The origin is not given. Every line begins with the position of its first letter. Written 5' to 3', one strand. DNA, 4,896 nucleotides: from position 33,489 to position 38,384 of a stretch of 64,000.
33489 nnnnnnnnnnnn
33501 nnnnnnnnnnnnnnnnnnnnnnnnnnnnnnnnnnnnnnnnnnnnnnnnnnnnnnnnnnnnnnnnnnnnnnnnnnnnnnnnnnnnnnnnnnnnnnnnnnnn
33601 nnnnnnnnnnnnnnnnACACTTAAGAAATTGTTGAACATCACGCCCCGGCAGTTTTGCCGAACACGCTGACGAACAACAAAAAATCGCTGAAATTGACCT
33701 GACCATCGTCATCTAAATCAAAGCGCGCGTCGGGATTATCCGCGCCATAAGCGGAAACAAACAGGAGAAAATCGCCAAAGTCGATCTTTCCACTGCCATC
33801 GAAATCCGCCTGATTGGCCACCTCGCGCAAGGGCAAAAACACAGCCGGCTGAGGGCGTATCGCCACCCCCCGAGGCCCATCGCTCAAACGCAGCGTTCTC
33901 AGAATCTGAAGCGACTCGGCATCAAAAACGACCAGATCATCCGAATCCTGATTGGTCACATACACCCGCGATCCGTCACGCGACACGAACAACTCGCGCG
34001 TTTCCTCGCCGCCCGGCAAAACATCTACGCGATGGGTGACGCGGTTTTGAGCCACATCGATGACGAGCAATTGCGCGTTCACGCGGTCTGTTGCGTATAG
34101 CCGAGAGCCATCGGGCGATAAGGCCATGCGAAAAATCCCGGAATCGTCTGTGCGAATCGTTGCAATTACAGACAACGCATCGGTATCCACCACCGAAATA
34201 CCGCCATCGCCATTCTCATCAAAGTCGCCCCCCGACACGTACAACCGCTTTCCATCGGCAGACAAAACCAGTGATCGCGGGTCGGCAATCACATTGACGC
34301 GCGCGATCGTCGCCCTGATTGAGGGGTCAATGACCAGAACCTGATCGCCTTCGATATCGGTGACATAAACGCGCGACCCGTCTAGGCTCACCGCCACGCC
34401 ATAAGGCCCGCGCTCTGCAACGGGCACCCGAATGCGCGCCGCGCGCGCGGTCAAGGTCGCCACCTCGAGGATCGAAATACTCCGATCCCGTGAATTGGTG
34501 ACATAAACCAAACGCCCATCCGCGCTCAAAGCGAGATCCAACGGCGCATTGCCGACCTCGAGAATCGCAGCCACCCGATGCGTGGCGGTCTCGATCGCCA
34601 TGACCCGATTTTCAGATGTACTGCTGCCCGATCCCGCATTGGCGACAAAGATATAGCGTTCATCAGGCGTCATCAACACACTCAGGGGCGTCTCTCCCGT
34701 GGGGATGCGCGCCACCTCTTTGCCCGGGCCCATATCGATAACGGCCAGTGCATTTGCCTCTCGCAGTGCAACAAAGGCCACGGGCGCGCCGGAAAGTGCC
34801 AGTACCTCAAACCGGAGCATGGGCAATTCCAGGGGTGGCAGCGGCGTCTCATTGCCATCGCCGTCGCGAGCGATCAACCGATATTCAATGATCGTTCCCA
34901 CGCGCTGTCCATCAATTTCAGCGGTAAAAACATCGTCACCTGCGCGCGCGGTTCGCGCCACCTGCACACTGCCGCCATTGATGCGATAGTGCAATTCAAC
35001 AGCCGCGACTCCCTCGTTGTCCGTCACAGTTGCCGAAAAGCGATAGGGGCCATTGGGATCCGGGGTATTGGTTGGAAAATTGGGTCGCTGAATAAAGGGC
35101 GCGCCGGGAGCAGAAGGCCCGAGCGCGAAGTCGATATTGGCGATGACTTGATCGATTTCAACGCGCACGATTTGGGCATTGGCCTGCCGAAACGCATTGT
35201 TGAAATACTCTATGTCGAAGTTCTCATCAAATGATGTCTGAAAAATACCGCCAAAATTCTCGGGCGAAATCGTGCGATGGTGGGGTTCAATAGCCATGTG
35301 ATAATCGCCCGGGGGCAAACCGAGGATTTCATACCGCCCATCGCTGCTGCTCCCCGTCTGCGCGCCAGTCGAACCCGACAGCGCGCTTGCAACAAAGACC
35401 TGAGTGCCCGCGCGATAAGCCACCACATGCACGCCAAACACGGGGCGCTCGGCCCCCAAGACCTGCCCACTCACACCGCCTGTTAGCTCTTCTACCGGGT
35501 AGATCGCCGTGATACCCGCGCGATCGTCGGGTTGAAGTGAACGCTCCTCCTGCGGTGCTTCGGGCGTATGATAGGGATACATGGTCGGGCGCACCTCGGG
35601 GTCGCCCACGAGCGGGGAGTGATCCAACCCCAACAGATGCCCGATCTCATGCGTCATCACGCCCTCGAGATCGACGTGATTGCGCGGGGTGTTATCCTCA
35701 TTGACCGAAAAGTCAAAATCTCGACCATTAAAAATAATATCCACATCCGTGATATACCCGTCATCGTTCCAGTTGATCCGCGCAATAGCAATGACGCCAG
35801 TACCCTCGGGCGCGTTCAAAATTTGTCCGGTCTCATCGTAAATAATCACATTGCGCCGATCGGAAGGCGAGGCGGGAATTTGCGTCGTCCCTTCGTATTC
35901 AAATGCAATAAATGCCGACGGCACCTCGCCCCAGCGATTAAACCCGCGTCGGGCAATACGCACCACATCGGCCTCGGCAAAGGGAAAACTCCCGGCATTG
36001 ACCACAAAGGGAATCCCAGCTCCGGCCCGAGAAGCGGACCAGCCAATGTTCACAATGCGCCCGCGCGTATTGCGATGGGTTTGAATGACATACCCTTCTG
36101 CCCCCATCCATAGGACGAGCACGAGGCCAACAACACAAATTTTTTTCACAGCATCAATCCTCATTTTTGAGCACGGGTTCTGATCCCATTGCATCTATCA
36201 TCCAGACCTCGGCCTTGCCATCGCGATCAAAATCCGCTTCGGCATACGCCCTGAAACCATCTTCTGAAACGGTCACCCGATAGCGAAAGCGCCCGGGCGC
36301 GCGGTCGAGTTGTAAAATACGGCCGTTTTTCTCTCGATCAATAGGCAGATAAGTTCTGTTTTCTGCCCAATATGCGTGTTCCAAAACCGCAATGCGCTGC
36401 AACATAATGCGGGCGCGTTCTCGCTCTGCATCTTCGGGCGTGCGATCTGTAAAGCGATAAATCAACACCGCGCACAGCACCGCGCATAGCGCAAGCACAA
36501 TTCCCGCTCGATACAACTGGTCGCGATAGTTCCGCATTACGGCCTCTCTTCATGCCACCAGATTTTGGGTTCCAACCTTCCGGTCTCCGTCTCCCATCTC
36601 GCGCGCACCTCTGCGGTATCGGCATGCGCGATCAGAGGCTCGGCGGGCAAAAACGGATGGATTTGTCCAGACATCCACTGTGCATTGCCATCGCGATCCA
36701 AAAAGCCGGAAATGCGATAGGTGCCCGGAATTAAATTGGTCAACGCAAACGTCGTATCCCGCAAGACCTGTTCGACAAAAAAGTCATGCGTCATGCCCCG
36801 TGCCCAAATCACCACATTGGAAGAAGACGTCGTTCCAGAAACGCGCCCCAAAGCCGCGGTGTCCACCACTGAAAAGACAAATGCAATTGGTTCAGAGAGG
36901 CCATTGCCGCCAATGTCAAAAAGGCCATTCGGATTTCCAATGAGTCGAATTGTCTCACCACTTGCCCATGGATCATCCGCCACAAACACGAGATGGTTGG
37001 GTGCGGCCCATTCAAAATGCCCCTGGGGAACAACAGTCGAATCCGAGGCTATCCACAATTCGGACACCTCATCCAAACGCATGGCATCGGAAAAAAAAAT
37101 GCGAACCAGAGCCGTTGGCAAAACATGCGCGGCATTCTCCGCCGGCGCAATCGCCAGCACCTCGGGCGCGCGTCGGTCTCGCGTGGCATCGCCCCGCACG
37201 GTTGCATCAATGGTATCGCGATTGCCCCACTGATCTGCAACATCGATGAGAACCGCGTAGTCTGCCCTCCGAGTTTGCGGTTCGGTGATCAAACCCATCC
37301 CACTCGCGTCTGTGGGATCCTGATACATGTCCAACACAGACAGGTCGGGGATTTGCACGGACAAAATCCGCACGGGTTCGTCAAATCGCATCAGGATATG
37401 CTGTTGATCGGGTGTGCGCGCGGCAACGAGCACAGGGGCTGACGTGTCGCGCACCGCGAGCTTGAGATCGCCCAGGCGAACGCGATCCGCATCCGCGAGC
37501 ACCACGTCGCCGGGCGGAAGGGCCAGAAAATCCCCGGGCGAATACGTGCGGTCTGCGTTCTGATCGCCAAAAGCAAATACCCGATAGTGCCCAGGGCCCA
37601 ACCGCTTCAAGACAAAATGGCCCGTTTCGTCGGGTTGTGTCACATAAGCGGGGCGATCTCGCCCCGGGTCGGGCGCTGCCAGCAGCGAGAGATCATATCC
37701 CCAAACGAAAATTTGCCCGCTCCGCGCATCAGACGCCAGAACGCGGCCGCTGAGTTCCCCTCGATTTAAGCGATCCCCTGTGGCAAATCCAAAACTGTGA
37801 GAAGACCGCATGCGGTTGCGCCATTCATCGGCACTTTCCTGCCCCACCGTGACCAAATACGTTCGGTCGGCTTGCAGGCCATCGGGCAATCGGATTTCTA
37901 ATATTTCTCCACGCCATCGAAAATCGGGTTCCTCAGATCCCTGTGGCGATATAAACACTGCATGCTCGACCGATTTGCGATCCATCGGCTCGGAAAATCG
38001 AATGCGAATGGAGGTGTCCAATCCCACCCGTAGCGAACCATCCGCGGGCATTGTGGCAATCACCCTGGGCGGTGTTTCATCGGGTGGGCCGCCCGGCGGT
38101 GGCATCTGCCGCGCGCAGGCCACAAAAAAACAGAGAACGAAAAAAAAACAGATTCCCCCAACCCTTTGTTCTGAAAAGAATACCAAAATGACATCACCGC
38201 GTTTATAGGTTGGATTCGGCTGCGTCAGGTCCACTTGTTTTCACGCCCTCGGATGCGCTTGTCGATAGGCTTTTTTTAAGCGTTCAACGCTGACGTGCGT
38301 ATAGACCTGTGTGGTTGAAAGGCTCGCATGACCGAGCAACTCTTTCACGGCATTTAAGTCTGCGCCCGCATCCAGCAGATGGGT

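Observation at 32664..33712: Split beta-class DNA methyltransferase whose halves are rejoined by A10->A11: candidate phase-variable (homopolymer-switched) methyltransferase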

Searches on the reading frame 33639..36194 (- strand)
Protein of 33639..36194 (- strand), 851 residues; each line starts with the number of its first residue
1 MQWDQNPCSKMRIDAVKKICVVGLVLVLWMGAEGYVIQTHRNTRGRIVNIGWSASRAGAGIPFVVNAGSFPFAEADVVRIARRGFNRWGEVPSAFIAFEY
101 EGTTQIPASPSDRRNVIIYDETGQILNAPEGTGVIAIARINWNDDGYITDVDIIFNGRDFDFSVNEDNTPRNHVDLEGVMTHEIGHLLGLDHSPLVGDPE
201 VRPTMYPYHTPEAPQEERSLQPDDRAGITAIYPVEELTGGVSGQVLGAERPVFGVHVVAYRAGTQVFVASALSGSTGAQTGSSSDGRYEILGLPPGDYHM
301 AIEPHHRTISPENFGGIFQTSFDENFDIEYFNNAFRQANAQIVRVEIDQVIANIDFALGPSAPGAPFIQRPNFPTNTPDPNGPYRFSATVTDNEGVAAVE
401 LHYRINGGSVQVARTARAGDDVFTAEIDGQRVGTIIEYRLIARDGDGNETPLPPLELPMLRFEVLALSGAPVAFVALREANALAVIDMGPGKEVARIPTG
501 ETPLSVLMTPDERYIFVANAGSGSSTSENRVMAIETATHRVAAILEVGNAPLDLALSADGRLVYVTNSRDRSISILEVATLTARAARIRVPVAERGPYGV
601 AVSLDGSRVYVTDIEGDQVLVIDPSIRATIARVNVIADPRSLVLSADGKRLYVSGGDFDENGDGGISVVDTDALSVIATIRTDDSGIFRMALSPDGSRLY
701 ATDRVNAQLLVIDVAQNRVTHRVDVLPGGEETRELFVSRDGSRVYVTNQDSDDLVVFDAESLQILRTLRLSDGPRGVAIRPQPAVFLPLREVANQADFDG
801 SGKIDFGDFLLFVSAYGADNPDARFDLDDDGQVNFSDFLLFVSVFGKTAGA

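Call 27: search_protein_families(library=pfam, proteins=[window:33639-36194:-], max_evalue=0.1)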
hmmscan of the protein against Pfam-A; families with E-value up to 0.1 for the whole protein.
window:33639-36194:- (851 aa): 24 families
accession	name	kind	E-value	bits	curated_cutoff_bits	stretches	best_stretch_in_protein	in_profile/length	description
PF10282.15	Lactonase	-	1.8e-14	54.2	21.7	1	605-759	153-320/344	Lactonase, 7-bladed beta-propeller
PF21783.3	YNCE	-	5.7e-14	52.6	27.1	1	468-777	37-331/339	YNCE-like beta-propeller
PF02239.22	Cytochrom_D1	-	4.9e-12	45.5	25.5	2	662-767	13-353/368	Cytochrome D1 heme domain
PF00413.30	Peptidase_M10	-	1.3e-10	41.8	24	1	154-232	102-158/159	Matrixin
PF25174.1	Beta-prop_THOC3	-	3.4e-09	36.5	305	1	522-782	19-265/272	THOC3 beta-propeller domain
PF08450.18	SGL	-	9.1e-09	35.7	26.3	1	529-654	115-243/246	SMP-30/Gluconolactonase/LRE-like region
PF23414.1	Beta-prop_EML_2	-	5.3e-08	33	90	1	608-762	11-156/266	Echinoderm microtubule-associated protein second beta-propeller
PF13620.12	CarboxypepD_reg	-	8.7e-06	26.4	32.3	1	241-302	2-54/82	Carboxypeptidase regulatory-like domain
PF05694.17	SBP56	-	1.8e-05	24.2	34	0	593-613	364-384/453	56kDa selenium binding protein (SBP56)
PF00036.39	EF-hand_1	-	0.0006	19.6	25.4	1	790-814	3-27/29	EF hand domain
PF22184.2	CBM_56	-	0.00091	19.9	27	1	389-439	14-63/75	Carbohydrate binding module family 56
PF13582.12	Reprolysin_3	-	0.001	20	22.4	1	160-193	92-123/123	Metallo-peptidase family M12B Reprolysin-like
PF13499.12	EF-hand_7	-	0.0024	18.6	30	1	795-841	10-65/67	EF-hand domain pair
PF24684.1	Vgb_lyase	-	0.0082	15.4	50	1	547-638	53-139/290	Virginiamycin B lyase family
PF07433.17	DUF1513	-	0.0096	15.5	27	0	643-699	57-113/304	Protein of unknown function (DUF1513)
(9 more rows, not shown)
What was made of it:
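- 33639..36194 (-): Upstream host gene (M10 peptidase / beta-propeller / EF-hand, 851 aa). It serves as the synteny anchor and is not part of the methyltransferase. Pfam (call 27).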

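Call 62: find_homologous_proteins(query=window:33639-36194:-, max_evalue=1e-100)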
Query window:33639-36194:- (851 aa): 135 proteins with E <= 1e-100 among 8000 candidates; the best 120 are listed.
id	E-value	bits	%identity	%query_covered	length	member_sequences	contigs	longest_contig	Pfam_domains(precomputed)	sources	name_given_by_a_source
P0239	0.0e+0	1862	100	98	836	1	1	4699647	PF22494.4,PF00413.31,PF10282.16,PF25174.2,PF05694.18,PF21783.3,PF02239.23,PF13620.13,PF08450.19,PF23414.2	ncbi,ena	-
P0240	0.0e+0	1395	73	100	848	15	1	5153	PF22494.4,PF00413.31,PF10282.16,PF25174.2,PF21783.3,PF02239.23,PF16819.12,PF00036.39,PF08450.19,PF23414.2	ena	-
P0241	0.0e+0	1379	72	100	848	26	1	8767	PF22494.4,PF00413.31,PF10282.16,PF25174.2,PF21783.3,PF02239.23,PF16819.12,PF08450.19,PF23414.2,PF22184.3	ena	-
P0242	0.0e+0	1379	72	100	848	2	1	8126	PF22494.4,PF00413.31,PF10282.16,PF25174.2,PF21783.3,PF02239.23,PF16819.12,PF08450.19,PF23414.2,PF22184.3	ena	-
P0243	0.0e+0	1371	73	98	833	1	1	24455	PF00413.31,PF10282.16,PF25174.2,PF21783.3,PF02239.23,PF16819.12,PF08450.19,PF23414.2,PF22184.3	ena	-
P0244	0.0e+0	1366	73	98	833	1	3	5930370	PF22494.4,PF00413.31,PF10282.16,PF25174.2,PF21783.3,PF02239.23,PF16819.12,PF08450.19,PF23414.2,PF22184.3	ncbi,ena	-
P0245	0.0e+0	1361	72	98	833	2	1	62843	PF22494.4,PF00413.31,PF10282.16,PF25174.2,PF21783.3,PF02239.23,PF16819.12,PF00036.39,PF08450.19,PF23414.2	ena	-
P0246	0.0e+0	1353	74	98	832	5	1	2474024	PF00413.31,PF10282.16,PF25174.2,PF05694.18,PF21783.3,PF02239.23,PF16819.12,PF08450.19,PF23414.2,PF22184.3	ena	-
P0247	0.0e+0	1352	72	98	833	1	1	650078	PF00413.31,PF10282.16,PF25174.2,PF21783.3,PF02239.23,PF16819.12,PF00036.39,PF08450.19,PF23414.2,PF22184.3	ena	-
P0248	0.0e+0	1347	71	98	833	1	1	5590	PF23393.3,PF00413.31,PF10282.16,PF25174.2,PF21783.3,PF02239.23,PF16819.12,PF08450.19,PF23414.2,PF22184.3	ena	-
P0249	0.0e+0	1346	72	98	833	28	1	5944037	PF22494.4,PF00413.31,PF10282.16,PF25174.2,PF21783.3,PF02239.23,PF16819.12,PF08450.19,PF23414.2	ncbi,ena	-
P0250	0.0e+0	1344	72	98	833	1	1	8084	PF23393.3,PF00413.31,PF10282.16,PF25174.2,PF21783.3,PF02239.23,PF16819.12,PF08450.19,PF23414.2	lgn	-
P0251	0.0e+0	1342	72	98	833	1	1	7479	PF00413.31,PF25174.2,PF21783.3,PF02239.23,PF00036.39,PF08450.19,PF22494.4,PF23393.3,PF10282.16,PF05694.18,PF16819.12,PF23414.2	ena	-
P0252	0.0e+0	1338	71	98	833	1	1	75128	PF22494.4,PF23393.3,PF00413.31,PF10282.16,PF25174.2,PF21783.3,PF02239.23,PF16819.12,PF01436.28,PF08450.19,PF23414.2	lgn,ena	-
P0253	0.0e+0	1336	71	98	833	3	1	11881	PF00413.31,PF25174.2,PF21783.3,PF02239.23,PF01436.28,PF08450.19,PF22494.4,PF23393.3,PF10282.16,PF26550.2,PF16819.12,PF23414.2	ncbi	-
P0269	0.0e+0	1316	72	98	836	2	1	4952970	PF22494.4,PF00413.31,PF10282.16,PF25174.2,PF21783.3,PF02239.23,PF16819.12,PF13620.13,PF01436.28,PF08450.19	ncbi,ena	-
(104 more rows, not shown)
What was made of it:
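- The source is one 4.7-Mb contig typical of long-read metagenome assemblies (call 62).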

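Call 63: find_encoding_contigs(protein=P0239, flank=3000, max_places=5)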
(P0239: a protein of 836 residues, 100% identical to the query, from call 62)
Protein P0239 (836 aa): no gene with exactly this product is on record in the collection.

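Call 64: list_cluster_members(proteins=[P0239])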
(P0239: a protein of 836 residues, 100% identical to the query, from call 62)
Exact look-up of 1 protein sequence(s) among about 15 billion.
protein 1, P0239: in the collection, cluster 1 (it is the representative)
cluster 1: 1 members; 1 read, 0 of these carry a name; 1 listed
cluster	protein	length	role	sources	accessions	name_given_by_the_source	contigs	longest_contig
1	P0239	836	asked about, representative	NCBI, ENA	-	-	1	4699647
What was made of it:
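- Tried and rejected: The cluster look-up gave no accession (call 64).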

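Call 65: find_encoding_contigs(protein=P0246, flank=2500, max_places=3)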
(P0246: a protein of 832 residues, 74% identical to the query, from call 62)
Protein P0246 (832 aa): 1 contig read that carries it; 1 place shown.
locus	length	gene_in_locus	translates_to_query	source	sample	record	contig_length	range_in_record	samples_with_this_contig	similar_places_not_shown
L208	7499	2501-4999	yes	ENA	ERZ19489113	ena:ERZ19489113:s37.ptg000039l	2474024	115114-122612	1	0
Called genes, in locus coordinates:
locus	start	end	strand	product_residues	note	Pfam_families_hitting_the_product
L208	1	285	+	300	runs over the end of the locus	PF02899:Phage_int_SAM_1, PF13495:Phage_int_SAM_4 (weak), PF00589:Phage_integrase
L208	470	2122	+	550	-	PF13205:Big_5, PF14686:fn3_3 (faint), PF13205:Big_5 (weak)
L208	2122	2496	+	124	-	-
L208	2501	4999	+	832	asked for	PF00413:Peptidase_M10, PF22184:CBM_56 (faint), PF21783:YNCE, PF02239:Cytochrom_D1 (faint), PF08450:SGL (faint), PF16819:DUF5074 (faint), PF23414:Beta-prop_EML_2 (faint), PF10282:Lactonase, +2 more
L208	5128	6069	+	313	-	PF01555:N6_N4_Mtase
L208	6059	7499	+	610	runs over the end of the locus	PF13584:BatD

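Call 66: find_encoding_contigs(protein=P0244, flank=2500, max_places=3)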
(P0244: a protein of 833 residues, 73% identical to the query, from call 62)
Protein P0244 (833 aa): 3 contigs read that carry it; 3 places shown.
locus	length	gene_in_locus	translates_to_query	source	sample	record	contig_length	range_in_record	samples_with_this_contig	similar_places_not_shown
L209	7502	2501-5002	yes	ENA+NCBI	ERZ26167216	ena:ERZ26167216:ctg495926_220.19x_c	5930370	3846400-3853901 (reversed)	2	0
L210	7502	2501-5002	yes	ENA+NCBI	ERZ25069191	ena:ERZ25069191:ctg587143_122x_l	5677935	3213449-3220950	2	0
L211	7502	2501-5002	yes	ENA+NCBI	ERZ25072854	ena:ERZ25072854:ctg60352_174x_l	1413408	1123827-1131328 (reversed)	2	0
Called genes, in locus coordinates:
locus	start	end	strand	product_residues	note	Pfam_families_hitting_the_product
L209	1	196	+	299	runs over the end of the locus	PF02899:Phage_int_SAM_1, PF00589:Phage_integrase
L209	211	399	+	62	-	-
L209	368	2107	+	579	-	PF13205:Big_5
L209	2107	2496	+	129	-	-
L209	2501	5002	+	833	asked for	PF00413:Peptidase_M10, PF22494:choice_anch_I (faint), PF22184:CBM_56 (faint), PF08450:SGL (faint), PF21783:YNCE, PF02239:Cytochrom_D1 (faint), PF16819:DUF5074 (faint), PF25174:Beta-prop_THOC3, +2 more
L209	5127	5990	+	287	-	PF08450:SGL (faint), PF17170:DUF5128 (faint), PF01436:NHL (weak)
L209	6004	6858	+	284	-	PF01040:UbiA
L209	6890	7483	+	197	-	PF02441:Flavoprotein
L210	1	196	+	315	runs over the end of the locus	PF02899:Phage_int_SAM_1, PF00589:Phage_integrase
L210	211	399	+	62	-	-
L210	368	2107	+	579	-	PF13205:Big_5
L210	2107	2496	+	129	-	-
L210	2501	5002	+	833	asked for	PF00413:Peptidase_M10, PF22494:choice_anch_I (faint), PF22184:CBM_56 (faint), PF08450:SGL (faint), PF21783:YNCE, PF02239:Cytochrom_D1 (faint), PF16819:DUF5074 (faint), PF25174:Beta-prop_THOC3, +2 more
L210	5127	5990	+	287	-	PF08450:SGL (faint), PF17170:DUF5128 (faint), PF01436:NHL (weak)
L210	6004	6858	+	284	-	PF01040:UbiA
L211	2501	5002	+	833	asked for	PF00413:Peptidase_M10, PF22494:choice_anch_I (faint), PF22184:CBM_56 (faint), PF08450:SGL (faint), PF21783:YNCE, PF02239:Cytochrom_D1 (faint), PF16819:DUF5074 (faint), PF25174:Beta-prop_THOC3, +2 more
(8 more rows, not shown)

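Call 67: find_encoding_contigs(protein=P0269, flank=2500, max_places=3)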
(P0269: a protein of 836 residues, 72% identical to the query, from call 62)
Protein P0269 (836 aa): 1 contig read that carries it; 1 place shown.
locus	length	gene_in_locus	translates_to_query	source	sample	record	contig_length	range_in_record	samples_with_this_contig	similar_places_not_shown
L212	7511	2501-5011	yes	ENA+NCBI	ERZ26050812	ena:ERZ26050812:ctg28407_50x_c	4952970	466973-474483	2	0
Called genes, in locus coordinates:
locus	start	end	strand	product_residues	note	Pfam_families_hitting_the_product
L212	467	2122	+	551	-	PF13205:Big_5, PF09912:DUF2141 (faint), PF14686:fn3_3 (faint), PF13205:Big_5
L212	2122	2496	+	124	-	-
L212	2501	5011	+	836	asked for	PF00413:Peptidase_M10, PF13620:CarboxypepD_reg (faint), PF21783:YNCE, PF22494:choice_anch_I (faint), PF02239:Cytochrom_D1 (faint), PF16819:DUF5074 (faint), PF08450:SGL (faint), PF10282:Lactonase, +2 more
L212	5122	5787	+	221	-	-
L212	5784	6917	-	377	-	PF04107:GCS2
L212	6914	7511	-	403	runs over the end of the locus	PF01546:Peptidase_M20, PF07687:M20_dimer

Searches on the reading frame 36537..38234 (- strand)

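Call 36: search_protein_families(library=pfam, proteins=[window:36537-38234:-], max_evalue=0.00001)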
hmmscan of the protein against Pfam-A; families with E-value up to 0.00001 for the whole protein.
window:36537-38234:- (565 aa): 1 family
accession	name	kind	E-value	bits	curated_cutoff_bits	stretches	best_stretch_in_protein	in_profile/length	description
PF13205.12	Big_5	-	5.7e-26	91.7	23.6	1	52-152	1-105/105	Bacterial Ig-like domain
